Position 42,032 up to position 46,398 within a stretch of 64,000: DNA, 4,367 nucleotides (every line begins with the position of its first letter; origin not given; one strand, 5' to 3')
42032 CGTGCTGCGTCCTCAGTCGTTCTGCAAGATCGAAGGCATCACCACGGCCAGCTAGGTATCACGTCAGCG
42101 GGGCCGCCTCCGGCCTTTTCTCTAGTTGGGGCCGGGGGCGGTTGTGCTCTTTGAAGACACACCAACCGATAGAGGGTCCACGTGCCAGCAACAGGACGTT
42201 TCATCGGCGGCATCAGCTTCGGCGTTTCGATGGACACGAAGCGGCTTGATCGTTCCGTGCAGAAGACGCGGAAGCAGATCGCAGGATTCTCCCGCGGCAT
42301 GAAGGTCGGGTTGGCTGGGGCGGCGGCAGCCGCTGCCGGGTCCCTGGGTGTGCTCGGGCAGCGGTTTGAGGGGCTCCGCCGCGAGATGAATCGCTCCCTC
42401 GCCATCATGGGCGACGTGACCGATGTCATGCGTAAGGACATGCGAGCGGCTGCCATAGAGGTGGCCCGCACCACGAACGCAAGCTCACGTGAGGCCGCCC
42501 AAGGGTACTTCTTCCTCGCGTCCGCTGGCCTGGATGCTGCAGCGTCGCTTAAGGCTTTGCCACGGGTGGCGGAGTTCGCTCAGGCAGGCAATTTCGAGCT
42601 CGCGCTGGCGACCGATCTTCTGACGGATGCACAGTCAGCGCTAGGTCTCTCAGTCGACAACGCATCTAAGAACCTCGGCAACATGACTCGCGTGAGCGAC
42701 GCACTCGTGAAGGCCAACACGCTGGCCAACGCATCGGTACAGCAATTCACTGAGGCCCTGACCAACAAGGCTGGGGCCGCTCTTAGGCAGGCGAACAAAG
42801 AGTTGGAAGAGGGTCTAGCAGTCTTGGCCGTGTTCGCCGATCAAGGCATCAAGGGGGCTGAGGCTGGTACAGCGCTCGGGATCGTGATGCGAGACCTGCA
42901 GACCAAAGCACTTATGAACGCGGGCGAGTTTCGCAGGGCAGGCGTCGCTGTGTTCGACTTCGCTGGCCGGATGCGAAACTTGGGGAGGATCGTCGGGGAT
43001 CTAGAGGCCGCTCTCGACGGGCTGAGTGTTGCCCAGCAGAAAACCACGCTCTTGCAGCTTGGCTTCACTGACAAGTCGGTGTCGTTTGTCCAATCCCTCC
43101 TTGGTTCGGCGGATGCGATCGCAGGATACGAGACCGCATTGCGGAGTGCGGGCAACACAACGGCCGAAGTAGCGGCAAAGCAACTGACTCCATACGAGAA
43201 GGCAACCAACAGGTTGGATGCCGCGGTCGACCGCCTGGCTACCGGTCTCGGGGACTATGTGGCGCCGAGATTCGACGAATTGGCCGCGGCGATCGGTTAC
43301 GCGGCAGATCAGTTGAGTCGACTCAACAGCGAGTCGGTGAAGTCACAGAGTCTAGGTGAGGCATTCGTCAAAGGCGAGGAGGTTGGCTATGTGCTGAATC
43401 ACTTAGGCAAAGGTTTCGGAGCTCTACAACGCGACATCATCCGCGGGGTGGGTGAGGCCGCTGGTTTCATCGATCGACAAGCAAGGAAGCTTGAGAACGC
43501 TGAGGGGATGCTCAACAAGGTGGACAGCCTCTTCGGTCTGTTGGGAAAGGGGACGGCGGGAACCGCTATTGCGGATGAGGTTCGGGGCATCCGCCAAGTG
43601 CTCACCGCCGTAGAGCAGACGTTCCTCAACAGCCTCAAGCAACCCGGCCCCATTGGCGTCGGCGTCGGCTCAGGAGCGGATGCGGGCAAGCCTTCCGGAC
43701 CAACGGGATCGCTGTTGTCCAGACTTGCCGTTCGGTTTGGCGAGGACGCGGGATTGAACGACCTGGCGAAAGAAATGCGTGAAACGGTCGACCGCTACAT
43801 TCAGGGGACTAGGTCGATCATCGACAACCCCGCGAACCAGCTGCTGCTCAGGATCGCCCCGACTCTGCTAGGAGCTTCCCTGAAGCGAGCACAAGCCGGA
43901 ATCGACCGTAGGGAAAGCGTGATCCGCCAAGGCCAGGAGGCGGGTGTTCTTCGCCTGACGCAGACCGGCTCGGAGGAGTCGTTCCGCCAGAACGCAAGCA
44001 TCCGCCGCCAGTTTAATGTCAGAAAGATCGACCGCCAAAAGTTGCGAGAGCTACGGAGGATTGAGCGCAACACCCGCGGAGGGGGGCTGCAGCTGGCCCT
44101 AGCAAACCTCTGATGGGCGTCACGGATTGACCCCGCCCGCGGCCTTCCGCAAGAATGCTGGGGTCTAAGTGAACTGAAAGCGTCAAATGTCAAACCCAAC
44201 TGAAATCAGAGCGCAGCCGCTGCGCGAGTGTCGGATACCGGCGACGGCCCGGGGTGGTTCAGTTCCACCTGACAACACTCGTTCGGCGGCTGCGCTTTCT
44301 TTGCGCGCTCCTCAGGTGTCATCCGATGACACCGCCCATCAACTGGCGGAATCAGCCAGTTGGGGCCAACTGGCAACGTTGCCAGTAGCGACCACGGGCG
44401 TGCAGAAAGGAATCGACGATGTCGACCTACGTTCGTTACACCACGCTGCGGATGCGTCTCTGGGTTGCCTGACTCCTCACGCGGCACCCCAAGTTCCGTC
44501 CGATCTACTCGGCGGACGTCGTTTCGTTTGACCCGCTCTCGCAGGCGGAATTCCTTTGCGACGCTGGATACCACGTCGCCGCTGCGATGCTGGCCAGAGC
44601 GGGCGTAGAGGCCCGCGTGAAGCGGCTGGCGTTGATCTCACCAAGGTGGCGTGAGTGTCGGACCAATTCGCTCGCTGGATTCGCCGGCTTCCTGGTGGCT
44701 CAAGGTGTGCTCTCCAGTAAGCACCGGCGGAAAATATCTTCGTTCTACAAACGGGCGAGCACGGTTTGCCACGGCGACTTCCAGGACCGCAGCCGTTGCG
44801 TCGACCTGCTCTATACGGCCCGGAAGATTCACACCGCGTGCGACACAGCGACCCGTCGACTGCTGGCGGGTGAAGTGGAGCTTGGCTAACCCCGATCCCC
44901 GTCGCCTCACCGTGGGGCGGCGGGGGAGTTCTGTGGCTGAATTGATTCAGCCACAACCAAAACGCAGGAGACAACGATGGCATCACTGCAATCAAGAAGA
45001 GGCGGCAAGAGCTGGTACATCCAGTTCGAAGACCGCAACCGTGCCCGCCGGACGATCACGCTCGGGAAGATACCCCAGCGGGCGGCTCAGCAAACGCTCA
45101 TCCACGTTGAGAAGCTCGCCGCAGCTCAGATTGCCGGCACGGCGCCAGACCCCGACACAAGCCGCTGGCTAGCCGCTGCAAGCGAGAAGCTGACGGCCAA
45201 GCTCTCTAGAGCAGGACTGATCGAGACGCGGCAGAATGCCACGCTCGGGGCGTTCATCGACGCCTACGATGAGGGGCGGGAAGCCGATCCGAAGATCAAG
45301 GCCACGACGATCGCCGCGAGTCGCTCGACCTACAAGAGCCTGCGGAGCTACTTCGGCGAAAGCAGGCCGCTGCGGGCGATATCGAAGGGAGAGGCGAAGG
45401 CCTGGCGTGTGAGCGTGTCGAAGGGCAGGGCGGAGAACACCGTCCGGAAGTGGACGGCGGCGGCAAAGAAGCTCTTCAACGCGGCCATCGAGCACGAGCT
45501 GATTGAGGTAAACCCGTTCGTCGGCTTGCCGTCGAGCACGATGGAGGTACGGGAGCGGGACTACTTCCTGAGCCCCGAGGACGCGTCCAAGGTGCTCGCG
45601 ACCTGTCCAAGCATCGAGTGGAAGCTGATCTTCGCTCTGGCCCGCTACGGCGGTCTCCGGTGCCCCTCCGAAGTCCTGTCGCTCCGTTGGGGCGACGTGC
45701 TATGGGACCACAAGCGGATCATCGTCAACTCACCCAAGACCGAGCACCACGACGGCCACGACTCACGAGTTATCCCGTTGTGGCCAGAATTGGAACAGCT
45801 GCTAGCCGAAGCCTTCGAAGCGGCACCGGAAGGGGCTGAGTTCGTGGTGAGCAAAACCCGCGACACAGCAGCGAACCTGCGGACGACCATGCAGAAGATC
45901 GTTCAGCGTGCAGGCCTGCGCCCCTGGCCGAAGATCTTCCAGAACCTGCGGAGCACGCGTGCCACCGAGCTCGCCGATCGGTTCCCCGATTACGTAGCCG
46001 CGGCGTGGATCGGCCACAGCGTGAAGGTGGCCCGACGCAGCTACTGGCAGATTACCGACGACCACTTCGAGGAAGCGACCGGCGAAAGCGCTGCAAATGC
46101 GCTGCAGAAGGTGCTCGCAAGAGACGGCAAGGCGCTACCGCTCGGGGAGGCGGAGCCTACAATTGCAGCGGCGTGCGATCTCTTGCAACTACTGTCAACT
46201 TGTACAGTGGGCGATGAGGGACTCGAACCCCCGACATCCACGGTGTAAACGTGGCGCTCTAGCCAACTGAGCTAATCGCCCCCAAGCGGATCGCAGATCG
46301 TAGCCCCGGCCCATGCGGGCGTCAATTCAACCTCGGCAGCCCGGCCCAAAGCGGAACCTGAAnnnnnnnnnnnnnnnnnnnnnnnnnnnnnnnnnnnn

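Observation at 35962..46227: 10.3-kb tRNA-Val-integrated element with a phage-satellite-like gene set, possibly an undescribed satellite type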

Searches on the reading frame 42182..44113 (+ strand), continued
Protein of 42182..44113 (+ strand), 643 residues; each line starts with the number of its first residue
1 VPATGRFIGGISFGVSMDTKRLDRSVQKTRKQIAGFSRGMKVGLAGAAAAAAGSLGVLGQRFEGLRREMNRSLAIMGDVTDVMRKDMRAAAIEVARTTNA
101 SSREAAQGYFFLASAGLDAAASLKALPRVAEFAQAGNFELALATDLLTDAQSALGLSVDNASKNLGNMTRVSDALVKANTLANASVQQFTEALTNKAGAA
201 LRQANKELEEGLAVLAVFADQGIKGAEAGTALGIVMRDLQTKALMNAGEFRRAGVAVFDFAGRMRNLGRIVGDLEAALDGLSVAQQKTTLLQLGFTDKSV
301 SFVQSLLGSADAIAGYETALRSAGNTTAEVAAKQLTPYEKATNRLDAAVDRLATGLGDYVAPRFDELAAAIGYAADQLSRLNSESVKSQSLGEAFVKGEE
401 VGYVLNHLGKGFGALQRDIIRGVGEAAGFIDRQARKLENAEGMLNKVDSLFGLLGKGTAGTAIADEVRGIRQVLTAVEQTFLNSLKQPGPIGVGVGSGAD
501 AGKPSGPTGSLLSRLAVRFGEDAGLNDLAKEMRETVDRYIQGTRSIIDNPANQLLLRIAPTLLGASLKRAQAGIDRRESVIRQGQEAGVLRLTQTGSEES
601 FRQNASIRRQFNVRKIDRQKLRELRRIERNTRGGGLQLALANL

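Call 64: search_dna_similar(query=window:42182-44110:+, collection=phages, mode=protein, max_rows=20)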
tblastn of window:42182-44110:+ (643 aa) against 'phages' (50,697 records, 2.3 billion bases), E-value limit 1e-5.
Records with a match: 241; places in all: 242; records where one place covers at least 80% of the query: 0.
Best place of each record, by identity: <60% 241.
By first word of the organism name: Paenibacillus 77; Vibrio 39; Clostridium 15; Klebsiella 14; Bacillus 11; Staphylococcus 9; Escherichia 8; Streptococcus 6; Lactobacillus 6; Coprococcus 4; and 24 more.
By host as written in the record: Paenibacillus larvae 41; - 33; Paenibacillus larvae ATCC 9545 19; Klebsiella pneumoniae 11; Vibrio parahaemolyticus 9; Clostridium perfringens 8; Paenibacillus larvae NRRL 2605 6; Staphylococcus pseudintermedius 6; and 73 more.
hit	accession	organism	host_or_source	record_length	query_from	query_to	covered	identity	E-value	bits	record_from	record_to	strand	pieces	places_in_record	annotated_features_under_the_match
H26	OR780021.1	Clostridium phage XP41-N3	Clostridium perfringens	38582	62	423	56%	30.0%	3e-14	83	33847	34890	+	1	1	tail length tape measure protein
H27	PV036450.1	Ruminococcus phage NatCom_38182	Ruminococcus bicirculans (ex Liu et al. ...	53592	101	482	59%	28.1%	4e-15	86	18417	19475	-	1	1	tail length tape measure protein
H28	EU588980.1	Clostridium phage phiCP39-O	Clostridium perfringens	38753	62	381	50%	31.4%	4e-13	79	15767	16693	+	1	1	tape measure protein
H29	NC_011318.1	Clostridium phage phiCP39-O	Clostridium perfringens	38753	62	381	50%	31.4%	4e-13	79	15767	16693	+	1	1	tail length tape measure protein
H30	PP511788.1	Dulem virus 34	Propithecus coquereli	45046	62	420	56%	28.0%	2e-7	61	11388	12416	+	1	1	minor tail protein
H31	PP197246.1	Terrisporobacter phage TPDSL_ph1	Terrisporobacter petrolearius DSL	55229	101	451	55%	28.5%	5e-14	82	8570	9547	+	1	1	tail length tape measure protein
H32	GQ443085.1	Clostridium phage phiCP26F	Clostridium perfringens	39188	62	381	50%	31.3%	1e-12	77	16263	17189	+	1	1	phi26F_gp18: phage tail tape measure protein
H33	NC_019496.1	Clostridium phage phiCP26F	Clostridium perfringens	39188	62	381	50%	31.3%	1e-12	77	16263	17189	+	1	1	phi26F_gp18: tail length tape measure protein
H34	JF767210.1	Clostridium phage phiCP9O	Clostridium perfringens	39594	62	381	50%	31.3%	1e-12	77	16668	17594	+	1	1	phage tail tape measure protein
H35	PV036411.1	Lachnospiraceae phage NatCom_43249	Lachnospiraceae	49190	101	431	51%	30.2%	1e-14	84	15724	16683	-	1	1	tail length tape measure protein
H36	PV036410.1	Lachnospiraceae phage NatCom_40364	Lachnospiraceae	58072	101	431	51%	30.2%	1e-14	84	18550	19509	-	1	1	tail length tape measure protein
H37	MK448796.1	Streptococcus phage Javan53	Streptococcus agalactiae ILRI005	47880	60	454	61%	25.3%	2e-7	61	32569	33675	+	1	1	tail length tape-measure protein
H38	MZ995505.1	Clostridium phage vB_CpeP_PMQ04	Clostridium perfringens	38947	62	381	50%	31.1%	3e-13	80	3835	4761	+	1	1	tail length tape-measure protein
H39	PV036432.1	Coprococcus phage NatCom_22372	Coprococcus sp.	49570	101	431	51%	29.9%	4e-15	86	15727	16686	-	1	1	tail length tape measure protein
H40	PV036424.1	Coprococcus phage NatCom_10489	Coprococcus sp.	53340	101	431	51%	29.9%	7e-15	85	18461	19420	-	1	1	tail length tape measure protein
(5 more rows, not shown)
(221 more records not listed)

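Call 65: find_encoding_contigs(protein=P0153, flank=10000, max_places=1)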
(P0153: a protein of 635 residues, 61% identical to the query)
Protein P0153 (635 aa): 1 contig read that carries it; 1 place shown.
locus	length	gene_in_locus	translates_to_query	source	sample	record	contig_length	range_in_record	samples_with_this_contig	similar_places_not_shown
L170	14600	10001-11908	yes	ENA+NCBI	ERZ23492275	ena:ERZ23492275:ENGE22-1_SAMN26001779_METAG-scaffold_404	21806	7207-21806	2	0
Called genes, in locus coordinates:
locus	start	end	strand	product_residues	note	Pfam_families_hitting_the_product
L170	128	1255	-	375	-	PF01663:Phosphodiest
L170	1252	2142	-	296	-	PF01261:AP_endonuc_2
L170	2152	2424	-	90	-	PF00708:Acylphosphatase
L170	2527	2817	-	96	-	-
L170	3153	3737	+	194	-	-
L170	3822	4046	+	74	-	-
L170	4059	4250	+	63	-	-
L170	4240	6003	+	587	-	PF00772:DnaB, PF13481:AAA_25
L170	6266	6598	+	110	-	PF05119:Terminase_4 (weak)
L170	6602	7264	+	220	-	-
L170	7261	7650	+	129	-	-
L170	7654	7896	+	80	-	-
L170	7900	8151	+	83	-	-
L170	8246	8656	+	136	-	-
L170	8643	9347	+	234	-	PF04586:Peptidase_S78 (weak)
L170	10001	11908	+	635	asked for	PF10145:PhageMin_Tail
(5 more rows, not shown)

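Call 95: search_protein_families(library=ncbifam, max_evalue=0.001, proteins=[window:42182-44113:+])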
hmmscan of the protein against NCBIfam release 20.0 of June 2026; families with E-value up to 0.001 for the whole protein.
window:42182-44113:+ (643 aa): 1 family
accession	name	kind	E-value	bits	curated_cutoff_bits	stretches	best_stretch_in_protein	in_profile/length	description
TIGR01760.1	tape_meas_TP901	equivalog_domain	1.3e-31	109.9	28.8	1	84-386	38-331/349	phage tail tape measure protein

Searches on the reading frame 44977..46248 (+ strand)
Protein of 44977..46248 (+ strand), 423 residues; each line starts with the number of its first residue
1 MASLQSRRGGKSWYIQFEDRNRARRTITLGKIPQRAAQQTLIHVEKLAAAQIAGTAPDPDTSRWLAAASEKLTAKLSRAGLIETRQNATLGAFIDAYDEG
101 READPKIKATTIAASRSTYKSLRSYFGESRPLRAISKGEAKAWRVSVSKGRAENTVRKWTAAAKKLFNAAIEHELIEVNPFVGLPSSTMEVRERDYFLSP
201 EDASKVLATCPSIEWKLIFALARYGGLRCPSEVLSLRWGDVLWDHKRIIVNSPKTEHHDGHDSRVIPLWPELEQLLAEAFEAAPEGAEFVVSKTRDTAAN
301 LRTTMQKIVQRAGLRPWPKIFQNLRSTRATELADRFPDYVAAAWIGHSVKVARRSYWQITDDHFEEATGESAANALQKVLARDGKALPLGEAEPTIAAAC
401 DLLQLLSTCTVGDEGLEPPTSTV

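Call 9: search_protein_families(library=pfam, max_evalue=0.05, proteins=[window:44977-46248:+])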
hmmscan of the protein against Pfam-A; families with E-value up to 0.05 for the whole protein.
window:44977-46248:+ (423 aa): 2 families
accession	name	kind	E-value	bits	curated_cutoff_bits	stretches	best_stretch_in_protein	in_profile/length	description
PF00589.27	Phage_integrase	-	2.6e-10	40.8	27.1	1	198-357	3-166/172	Phage integrase family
PF13102.12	Phage_int_SAM_5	-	0.0037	18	22.3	1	106-181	16-93/98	Phage integrase SAM-like domain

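Call 49: search_protein_families(library=phrogs, max_evalue=0.01, proteins=[window:44977-46248:+])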
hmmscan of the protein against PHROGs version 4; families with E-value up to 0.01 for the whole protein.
window:44977-46248:+ (423 aa): 2 families
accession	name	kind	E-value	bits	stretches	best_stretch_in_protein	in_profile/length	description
phrog_1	-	integration and excision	1.1e-32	115.1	1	6-368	117-444/611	integrase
phrog_216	-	integration and excision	3.7e-13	50.2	1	156-367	15-232/301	integrase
